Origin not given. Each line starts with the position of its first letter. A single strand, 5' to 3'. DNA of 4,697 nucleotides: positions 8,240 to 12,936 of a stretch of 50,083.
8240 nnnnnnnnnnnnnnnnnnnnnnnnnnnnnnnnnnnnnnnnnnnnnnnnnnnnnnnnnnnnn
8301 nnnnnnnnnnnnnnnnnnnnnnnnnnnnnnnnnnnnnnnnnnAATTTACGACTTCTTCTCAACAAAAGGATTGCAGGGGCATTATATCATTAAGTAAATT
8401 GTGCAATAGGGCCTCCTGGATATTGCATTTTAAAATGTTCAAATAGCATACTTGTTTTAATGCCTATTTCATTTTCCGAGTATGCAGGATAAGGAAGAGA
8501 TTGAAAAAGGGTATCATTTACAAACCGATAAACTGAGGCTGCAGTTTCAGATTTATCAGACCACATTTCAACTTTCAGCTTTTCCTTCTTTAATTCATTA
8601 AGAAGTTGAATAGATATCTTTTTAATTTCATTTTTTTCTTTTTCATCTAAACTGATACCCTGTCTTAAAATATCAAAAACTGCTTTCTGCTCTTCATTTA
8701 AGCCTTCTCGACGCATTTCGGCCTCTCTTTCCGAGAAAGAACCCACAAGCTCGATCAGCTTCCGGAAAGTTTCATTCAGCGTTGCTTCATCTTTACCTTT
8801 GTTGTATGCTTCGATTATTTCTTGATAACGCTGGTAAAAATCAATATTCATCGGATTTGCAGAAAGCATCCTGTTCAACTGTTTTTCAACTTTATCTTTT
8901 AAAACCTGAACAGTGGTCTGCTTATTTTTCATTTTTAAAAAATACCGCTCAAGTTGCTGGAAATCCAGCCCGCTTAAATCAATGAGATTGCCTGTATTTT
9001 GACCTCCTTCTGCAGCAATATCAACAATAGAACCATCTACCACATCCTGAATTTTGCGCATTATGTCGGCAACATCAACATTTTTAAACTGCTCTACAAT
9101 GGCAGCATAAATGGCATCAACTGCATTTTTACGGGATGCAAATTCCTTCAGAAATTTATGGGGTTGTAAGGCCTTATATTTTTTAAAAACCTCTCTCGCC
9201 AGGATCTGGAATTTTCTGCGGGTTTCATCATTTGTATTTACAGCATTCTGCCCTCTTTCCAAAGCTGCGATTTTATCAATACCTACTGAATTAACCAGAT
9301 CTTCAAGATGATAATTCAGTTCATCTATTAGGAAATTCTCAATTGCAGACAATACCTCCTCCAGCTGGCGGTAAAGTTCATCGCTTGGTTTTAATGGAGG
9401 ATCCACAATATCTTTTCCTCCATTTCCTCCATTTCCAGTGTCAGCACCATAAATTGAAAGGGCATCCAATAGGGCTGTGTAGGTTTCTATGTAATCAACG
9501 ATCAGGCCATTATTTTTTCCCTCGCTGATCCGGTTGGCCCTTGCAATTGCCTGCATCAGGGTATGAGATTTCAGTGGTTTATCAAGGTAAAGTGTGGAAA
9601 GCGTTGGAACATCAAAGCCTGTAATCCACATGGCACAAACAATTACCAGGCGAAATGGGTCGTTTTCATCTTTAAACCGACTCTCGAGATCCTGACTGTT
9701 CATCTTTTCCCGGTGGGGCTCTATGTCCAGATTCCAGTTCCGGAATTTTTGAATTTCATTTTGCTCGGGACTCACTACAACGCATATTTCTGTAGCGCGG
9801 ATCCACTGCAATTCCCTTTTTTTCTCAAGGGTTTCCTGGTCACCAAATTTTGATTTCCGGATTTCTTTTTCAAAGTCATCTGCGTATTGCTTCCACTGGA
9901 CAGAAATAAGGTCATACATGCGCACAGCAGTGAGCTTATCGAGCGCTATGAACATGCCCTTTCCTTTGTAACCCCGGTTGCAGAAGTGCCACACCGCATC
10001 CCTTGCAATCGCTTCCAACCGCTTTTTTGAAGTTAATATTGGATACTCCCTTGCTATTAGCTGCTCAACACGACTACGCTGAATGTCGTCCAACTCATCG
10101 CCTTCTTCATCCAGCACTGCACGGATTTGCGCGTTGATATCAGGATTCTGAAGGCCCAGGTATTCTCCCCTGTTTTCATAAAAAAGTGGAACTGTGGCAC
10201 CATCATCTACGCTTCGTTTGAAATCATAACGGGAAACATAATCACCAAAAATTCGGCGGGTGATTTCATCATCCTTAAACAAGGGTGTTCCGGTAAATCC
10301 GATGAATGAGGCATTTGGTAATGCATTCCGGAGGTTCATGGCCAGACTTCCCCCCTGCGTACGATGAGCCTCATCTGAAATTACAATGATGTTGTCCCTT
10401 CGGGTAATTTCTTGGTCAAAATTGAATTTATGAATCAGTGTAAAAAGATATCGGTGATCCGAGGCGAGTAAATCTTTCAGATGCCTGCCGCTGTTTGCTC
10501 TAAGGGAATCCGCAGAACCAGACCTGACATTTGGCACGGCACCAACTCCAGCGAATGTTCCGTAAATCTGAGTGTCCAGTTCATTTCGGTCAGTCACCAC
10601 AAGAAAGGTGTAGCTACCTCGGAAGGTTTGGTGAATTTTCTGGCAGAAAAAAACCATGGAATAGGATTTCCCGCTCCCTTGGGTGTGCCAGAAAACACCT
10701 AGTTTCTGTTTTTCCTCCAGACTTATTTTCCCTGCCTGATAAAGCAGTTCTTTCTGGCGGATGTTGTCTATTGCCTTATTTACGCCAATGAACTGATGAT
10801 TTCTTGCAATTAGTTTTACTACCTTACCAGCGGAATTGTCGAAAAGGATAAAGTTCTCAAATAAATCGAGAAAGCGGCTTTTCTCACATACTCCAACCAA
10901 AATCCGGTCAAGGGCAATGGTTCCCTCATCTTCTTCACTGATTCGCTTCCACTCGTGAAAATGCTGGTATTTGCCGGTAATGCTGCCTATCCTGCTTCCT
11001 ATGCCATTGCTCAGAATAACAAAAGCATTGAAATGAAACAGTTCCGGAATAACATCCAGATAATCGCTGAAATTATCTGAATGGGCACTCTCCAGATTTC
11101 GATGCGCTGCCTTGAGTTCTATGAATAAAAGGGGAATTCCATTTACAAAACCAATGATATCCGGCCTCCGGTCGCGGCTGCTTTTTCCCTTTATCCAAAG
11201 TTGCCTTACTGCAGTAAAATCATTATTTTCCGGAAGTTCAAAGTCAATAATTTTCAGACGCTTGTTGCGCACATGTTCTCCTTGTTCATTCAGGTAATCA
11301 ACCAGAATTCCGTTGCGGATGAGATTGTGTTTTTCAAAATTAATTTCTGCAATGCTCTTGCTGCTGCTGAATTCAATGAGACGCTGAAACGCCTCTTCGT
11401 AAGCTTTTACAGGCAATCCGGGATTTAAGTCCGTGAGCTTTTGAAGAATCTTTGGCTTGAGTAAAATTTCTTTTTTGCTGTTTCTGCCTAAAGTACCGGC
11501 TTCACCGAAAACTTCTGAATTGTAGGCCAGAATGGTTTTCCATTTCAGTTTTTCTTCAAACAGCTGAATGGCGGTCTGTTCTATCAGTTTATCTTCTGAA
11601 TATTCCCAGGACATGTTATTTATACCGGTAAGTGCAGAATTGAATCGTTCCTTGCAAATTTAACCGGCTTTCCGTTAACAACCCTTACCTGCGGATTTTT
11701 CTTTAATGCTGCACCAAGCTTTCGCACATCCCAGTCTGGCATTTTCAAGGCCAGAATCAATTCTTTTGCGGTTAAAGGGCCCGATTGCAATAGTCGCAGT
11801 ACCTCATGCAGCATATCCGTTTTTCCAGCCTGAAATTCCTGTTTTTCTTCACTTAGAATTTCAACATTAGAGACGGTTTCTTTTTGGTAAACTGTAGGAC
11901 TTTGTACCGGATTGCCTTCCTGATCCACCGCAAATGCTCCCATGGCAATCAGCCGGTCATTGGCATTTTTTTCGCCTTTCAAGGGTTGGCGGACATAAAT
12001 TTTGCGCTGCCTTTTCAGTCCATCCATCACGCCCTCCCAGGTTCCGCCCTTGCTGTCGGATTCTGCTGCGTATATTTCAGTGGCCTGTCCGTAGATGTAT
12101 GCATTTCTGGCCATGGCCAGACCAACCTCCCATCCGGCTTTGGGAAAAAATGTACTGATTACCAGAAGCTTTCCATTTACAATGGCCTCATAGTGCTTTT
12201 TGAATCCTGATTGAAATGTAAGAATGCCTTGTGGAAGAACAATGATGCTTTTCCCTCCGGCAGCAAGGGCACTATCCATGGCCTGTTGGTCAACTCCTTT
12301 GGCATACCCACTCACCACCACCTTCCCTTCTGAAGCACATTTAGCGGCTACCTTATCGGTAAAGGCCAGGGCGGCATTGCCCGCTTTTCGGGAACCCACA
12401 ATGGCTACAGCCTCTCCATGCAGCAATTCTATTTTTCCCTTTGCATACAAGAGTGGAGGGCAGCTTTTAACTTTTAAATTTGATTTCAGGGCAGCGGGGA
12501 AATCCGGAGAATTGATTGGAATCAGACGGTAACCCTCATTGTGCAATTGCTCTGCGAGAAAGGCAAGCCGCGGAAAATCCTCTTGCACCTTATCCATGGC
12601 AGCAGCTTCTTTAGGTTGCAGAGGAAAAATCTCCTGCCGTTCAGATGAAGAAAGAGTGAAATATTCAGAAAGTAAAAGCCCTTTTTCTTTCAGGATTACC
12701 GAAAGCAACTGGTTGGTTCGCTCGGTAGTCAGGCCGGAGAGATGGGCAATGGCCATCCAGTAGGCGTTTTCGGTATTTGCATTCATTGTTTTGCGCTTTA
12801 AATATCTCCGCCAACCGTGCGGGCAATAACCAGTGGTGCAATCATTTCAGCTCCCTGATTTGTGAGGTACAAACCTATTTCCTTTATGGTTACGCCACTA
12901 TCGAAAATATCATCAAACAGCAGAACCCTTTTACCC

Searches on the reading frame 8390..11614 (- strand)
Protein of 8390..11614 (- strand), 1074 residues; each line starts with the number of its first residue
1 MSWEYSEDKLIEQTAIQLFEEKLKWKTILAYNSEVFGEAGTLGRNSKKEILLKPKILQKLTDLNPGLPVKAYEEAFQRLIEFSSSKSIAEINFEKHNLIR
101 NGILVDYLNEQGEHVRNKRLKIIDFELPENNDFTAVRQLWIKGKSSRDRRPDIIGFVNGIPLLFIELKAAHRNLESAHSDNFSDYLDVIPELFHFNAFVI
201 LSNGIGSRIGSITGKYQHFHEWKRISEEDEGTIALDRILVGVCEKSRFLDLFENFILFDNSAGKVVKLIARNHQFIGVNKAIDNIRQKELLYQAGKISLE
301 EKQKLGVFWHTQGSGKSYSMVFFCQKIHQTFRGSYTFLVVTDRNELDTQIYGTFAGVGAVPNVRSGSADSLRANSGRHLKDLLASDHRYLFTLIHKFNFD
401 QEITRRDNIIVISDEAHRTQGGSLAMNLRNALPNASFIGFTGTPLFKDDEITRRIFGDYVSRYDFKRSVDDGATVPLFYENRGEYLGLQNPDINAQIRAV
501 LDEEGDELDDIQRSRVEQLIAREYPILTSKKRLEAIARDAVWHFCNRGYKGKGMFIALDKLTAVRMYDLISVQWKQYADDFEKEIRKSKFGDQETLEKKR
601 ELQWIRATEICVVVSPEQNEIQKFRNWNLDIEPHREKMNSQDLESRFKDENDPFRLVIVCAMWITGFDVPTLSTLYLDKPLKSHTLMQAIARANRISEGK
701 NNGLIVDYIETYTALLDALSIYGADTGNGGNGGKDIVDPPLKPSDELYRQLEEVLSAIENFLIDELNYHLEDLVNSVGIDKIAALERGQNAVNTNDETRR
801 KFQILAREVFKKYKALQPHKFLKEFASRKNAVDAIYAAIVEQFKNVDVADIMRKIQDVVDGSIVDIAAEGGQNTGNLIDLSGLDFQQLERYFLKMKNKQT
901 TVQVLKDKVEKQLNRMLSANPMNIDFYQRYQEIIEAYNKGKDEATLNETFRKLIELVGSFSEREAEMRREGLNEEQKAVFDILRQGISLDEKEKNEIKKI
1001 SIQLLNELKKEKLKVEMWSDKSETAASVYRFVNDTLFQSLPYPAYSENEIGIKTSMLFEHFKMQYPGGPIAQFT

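Call 90: search_protein_families(library=pfam, proteins=[window:8390-11614:-], max_evalue=0.00001)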
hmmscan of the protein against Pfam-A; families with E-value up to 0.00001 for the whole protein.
window:8390-11614:- (1074 aa): 5 families
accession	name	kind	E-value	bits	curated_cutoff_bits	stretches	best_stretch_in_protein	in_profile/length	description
PF18766.7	SWI2_SNF2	-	2.6e-67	227.1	26.7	1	273-505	1-216/221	SWI2/SNF2 ATPase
PF04313.20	HSDR_N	-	2.3e-35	122.7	25.1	1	5-215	2-195/198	Type I restriction enzyme R protein N terminus (HSDR_N)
PF22679.2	T1R_D3-like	-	5.1e-21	76.2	27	1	633-708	79-156/158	Type I restriction enzyme subunit R domain 3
PF11867.13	T1RH-like_C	-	9.4e-20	71.7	26.8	1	741-1046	8-311/329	Type I restriction enzyme HindI endonuclease subunit-like, C-terminal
PF04851.21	ResIII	-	9.4e-19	68.3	22.5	1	279-444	13-162/164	Type III restriction enzyme, res subunit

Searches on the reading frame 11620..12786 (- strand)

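Call 90: search_protein_families(library=pfam, proteins=[window:11620-12786:-], max_evalue=0.00001)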
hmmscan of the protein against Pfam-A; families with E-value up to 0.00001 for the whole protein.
window:11620-12786:- (388 aa): 1 family
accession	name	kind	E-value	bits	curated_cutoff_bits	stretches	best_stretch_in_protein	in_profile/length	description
PF02481.21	DNA_processg_A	-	4.4e-39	134.3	29.6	1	81-287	2-210/212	DNA recombination-mediator protein A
